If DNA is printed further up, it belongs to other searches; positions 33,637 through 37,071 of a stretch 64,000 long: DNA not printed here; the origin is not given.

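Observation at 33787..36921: Leaderless 1044-aa glycanase bracketed by two CBM2-like modules with Calx-beta repeats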

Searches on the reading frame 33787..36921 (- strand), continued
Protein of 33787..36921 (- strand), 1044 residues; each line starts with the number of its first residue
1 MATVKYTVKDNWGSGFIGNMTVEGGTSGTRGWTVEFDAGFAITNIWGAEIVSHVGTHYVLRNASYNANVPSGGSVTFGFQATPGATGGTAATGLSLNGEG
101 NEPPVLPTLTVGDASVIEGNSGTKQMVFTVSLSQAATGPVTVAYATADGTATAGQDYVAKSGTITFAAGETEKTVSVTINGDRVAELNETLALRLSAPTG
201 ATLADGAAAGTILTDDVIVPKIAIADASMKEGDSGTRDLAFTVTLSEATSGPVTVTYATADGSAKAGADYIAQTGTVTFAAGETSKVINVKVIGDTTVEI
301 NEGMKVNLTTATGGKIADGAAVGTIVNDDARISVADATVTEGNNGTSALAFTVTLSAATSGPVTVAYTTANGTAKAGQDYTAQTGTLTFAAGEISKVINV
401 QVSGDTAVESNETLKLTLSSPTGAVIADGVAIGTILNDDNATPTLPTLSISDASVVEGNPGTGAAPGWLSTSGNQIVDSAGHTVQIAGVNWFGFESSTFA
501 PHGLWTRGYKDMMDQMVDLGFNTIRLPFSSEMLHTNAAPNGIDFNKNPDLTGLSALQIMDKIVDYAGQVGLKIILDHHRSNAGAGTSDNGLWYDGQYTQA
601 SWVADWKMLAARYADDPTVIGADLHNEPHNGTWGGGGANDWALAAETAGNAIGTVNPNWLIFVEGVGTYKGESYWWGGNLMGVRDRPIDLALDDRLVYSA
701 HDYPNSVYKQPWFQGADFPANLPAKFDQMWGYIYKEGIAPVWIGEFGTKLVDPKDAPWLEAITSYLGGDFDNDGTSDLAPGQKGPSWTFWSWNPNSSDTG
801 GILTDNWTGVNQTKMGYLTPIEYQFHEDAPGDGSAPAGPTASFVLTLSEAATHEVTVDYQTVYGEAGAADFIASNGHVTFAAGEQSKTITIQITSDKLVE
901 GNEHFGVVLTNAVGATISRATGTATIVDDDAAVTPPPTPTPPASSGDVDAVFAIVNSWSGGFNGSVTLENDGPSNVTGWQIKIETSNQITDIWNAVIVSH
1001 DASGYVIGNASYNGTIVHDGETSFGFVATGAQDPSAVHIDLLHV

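Call 16: search_solved_structures(query=window:33787-36921:-, max_evalue=0.00001, show_alignments=1)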
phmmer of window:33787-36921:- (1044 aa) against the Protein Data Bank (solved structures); distinct sequences matched with E-value up to 0.00001: 28.
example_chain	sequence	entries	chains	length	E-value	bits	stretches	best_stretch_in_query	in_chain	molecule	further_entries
8fc0_A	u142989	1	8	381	4.6e-180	604.6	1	448-824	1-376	CelE2 (Fragment)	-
1ece_A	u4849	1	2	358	1.8e-118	400.7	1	466-824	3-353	ENDOCELLULASE E1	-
1vrx_A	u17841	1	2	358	8.8e-117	395.1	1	466-824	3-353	ENDOCELLULASE E1 FROM A. CELLULOLYTICUS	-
4tuf_A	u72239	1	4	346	9.1e-78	265.9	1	472-818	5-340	Major extracellular endoglucanase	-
3w6m_A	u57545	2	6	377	9.5e-69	236.1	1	483-816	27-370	458aa long hypothetical endo-1,4-beta-glucanase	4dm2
3vvg_A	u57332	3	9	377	1.6e-68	235.3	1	483-816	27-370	458aa long hypothetical endo-1,4-beta-glucanase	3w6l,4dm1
3axx_A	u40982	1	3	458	1.9e-68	235.1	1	483-817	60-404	458aa long hypothetical endo-1,4-beta-glucanase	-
2zum_A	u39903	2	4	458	2.1e-68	235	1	483-816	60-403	458aa long hypothetical endo-1,4-beta-glucanase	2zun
3qho_A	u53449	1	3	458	5.6e-68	233.5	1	483-817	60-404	458aa long hypothetical endo-1,4-beta-glucanase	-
3qhm_A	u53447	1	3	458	1.4e-67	232.2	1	483-817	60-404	458aa long hypothetical endo-1,4-beta-glucanase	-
3qhn_A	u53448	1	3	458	1.4e-67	232.2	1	483-817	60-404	458aa long hypothetical endo-1,4-beta-glucanase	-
3us9_A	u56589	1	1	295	5.7e-15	58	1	250-426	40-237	Sodium/calcium exchanger 1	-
8sgi_A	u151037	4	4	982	1.4e-13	53.4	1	250-424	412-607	Sodium/calcium exchanger 1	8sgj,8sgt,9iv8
3rb5_A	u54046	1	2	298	1.8e-12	49.8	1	253-421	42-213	Na/Ca exchange protein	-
3rb7_A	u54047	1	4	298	2.1e-12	49.5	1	253-420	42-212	Na/Ca exchange protein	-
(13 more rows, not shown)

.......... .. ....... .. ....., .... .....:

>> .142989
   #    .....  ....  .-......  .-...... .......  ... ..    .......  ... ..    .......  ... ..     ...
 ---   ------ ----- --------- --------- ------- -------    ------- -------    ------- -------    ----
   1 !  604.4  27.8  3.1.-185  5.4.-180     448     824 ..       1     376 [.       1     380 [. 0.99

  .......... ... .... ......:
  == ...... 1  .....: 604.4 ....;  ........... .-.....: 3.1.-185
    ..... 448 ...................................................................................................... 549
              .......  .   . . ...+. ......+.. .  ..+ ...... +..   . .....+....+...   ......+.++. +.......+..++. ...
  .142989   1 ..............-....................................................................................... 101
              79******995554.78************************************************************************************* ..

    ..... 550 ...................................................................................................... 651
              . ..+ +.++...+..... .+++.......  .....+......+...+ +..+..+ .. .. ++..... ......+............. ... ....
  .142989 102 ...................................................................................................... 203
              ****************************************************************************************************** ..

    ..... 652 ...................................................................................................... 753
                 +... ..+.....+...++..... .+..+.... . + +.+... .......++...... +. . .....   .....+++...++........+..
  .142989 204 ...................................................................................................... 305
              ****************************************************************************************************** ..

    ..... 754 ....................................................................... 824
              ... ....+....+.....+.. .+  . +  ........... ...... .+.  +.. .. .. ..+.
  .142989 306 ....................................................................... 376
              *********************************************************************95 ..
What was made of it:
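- On GH5 subfamily 1 (E1/EngXCA/EGPh type): The closest solved structures are 8FC0, 1ECE, 4TUF and 3W6M (call 16).
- Closest known: CelE2, a metagenome-derived GH5 endoglucanase with a Calx-beta domain. Same: The catalytic core plus the preceding Calx-beta-like strand match at E 4.6e-180 over aa 448-824 (call 16), roughly 75% identity by my reading of that alignment.
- Closest known: Acidothermus cellulolyticus endocellulase E1. Same: The GH5 core matches at E 1.8e-118, 9.1e-78 and about 1e-68 (call 16), and the NEP and GEFG catalytic motifs are shared.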

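Call 21: find_encoding_contigs(protein=P0074, flank=10000, max_places=2)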
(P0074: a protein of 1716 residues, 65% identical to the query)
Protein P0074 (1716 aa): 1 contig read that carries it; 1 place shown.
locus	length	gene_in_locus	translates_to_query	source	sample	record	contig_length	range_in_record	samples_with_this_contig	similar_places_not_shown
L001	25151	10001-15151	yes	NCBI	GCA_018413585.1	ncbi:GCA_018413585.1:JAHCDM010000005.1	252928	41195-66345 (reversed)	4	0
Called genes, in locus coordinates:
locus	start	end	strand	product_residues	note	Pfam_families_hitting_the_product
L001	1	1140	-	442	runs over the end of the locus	PF03972:MmgE_PrpD_N, PF19305:MmgE_PrpD_C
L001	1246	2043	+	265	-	PF00106:adh_short, PF01370:Epimerase, PF08659:KR, PF13561:adh_short_C2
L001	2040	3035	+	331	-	PF03401:TctC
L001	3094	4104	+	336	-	PF00356:LacI, PF00532:Peripla_BP_1, PF13407:Peripla_BP_4, PF13377:Peripla_BP_3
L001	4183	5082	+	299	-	PF02826:2-Hacid_dh_C (weak), PF03446:NAD_binding_2, PF03807:F420_oxidored, PF14833:NAD_binding_11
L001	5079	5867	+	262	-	PF00753:Lactamase_B, PF12706:Lactamase_B_2 (weak)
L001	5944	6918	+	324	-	PF03401:TctC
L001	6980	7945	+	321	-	PF03401:TctC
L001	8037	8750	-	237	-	PF00072:Response_reg, PF04397:LytTR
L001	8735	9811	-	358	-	PF06580:His_kinase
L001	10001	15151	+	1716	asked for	PF03160:Calx-beta, PF24547:DUF7601 (faint), PF03160:Calx-beta, PF00553:CBM_2, PF03160:Calx-beta, PF00150:Cellulase, PF03160:Calx-beta, PF00353:HemolysinCabind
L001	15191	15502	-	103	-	-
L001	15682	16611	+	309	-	PF02311:AraC_binding (weak), PF00165:HTH_AraC, PF12833:HTH_18, PF00165:HTH_AraC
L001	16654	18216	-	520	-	PF00496:SBP_bac_5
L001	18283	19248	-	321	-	PF03401:TctC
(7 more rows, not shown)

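Call 22: find_encoding_contigs(protein=P0060, flank=10000, max_places=2)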
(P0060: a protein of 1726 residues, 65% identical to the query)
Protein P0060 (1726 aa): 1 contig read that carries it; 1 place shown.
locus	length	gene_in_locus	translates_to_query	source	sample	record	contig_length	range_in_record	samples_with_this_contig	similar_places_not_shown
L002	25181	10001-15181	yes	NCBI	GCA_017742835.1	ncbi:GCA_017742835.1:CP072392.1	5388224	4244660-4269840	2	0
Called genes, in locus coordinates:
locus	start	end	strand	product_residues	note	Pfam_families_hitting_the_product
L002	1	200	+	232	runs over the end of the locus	PF13428:TPR_14 (faint), PF00515:TPR_1 (faint), PF14559:TPR_19 (faint), PF07719:TPR_2 (faint), PF13424:TPR_12 (faint), PF13174:TPR_6 (faint), PF25064:ARM_TT21_5th (faint), PF13432:TPR_16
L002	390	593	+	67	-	-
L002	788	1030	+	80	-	-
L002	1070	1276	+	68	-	-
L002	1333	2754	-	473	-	PF00224:PK, PF02887:PK_C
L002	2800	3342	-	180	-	PF06282:DUF1036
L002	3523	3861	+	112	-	PF06844:DUF1244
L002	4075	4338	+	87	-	PF10073:GapR_DNA-bd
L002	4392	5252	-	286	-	PF02749:QRPTase_N, PF01729:QRPTase_C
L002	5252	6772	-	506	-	PF00890:FAD_binding_2, PF07992:Pyr_redox_2 (faint), PF02910:Succ_DH_flav_C (weak)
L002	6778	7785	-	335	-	PF02445:NadA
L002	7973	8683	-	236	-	PF00072:Response_reg, PF04397:LytTR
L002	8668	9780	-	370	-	PF06580:His_kinase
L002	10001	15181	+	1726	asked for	PF03160:Calx-beta, PF07550:Shr-like_HID (faint), PF03160:Calx-beta, PF00553:CBM_2, PF03160:Calx-beta, PF00150:Cellulase, PF03160:Calx-beta, PF00553:CBM_2, +1 more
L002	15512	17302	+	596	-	PF12551:PHBC_N, PF07167:PhaC_N, PF00561:Abhydrolase_1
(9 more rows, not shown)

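Call 23: find_encoding_contigs(protein=P0100, flank=10000, max_places=2)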
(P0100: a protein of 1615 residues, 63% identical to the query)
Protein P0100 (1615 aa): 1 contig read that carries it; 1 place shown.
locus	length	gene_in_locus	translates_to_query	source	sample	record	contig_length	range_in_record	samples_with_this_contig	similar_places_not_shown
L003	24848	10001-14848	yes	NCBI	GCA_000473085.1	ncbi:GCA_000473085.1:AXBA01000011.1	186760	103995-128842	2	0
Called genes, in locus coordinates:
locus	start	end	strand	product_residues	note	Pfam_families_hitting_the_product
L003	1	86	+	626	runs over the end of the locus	PF04290:DctQ, PF06808:DctM, PF03600:CitMHS (weak)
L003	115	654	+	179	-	PF00903:Glyoxalase (weak), PF13669:Glyoxalase_4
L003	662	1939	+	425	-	PF02788:RuBisCO_large_N (weak), PF00016:RuBisCO_large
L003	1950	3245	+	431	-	PF07005:SBD_N, PF17042:NBD_C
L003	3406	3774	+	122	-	PF03795:YCII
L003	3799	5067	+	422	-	PF04542:Sigma70_r2, PF08281:Sigma70_r4_2, PF20239:DUF6596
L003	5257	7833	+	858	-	PF00690:Cation_ATPase_N, PF00122:E1-E2_ATPase, PF00702:Hydrolase, PF13246:Cation_ATPase, PF00689:Cation_ATPase_C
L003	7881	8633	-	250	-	PF00072:Response_reg, PF04397:LytTR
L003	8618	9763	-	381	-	PF06580:His_kinase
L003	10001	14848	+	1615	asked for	PF03160:Calx-beta, PF05737:Collagen_bind (faint), PF03160:Calx-beta, PF00553:CBM_2, PF03160:Calx-beta, PF00150:Cellulase, PF03160:Calx-beta, PF00553:CBM_2, +1 more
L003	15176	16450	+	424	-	-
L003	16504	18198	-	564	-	PF00672:HAMP, PF00015:MCPsignal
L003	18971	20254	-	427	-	PF00083:Sugar_tr, PF07690:MFS_1, PF00083:Sugar_tr (weak), PF07690:MFS_1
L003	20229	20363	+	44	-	-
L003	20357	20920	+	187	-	PF02566:OsmC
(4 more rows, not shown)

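Call 54: find_encoding_contigs(protein=P0092, flank=10000, max_places=1)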
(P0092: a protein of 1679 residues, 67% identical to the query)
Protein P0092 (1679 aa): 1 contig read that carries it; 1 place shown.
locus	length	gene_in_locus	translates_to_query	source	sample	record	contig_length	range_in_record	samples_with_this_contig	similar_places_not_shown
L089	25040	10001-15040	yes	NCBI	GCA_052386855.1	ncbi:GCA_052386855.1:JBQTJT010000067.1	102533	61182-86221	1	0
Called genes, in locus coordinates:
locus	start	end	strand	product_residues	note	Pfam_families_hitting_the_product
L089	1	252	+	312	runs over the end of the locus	PF00005:ABC_tran, PF13304:AAA_21 (weak)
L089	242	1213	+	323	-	PF12679:ABC2_membrane_2, PF12698:ABC2_membrane_3 (weak)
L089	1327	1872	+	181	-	-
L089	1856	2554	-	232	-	PF00849:PseudoU_synth_2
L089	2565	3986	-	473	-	PF01425:Amidase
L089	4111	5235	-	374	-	PF01557:FAA_hydrolase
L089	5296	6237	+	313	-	PF00701:DHDPS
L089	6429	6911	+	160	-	PF00583:Acetyltransf_1, PF13673:Acetyltransf_10 (weak), PF13508:Acetyltransf_7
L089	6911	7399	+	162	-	PF00583:Acetyltransf_1, PF13673:Acetyltransf_10 (weak), PF13508:Acetyltransf_7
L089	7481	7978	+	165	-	-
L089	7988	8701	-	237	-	PF00072:Response_reg, PF04397:LytTR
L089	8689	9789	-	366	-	PF06580:His_kinase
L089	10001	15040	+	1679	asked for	PF00553:CBM_2, PF03160:Calx-beta, PF00553:CBM_2, PF03160:Calx-beta, PF00150:Cellulase, PF03160:Calx-beta, PF00553:CBM_2, PF00041:fn3, +1 more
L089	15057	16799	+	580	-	PF00664:ABC_membrane, PF00005:ABC_tran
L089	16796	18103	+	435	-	PF25919:BSH_CusB (faint), PF25917:BSH_RND (weak), PF25973:BSH_CzcB (weak), PF25994:HH_AprE, PF26002:Beta-barrel_AprE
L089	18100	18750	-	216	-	PF02798:GST_N (weak), PF13417:GST_N_3, PF13409:GST_N_2, PF00043:GST_C, PF14497:GST_C_3, PF13410:GST_C_2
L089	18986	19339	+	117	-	PF00190:Cupin_1 (weak), PF07883:Cupin_2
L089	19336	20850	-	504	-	PF00501:AMP-binding, PF13193:AMP-binding_C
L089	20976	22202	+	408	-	PF00067:p450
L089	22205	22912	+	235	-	PF13672:PP2C_2, PF07228:SpoIIE (weak)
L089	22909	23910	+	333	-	PF06089:Asparaginase_II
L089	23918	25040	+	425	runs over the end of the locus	PF05958:tRNA_U5-meth_tr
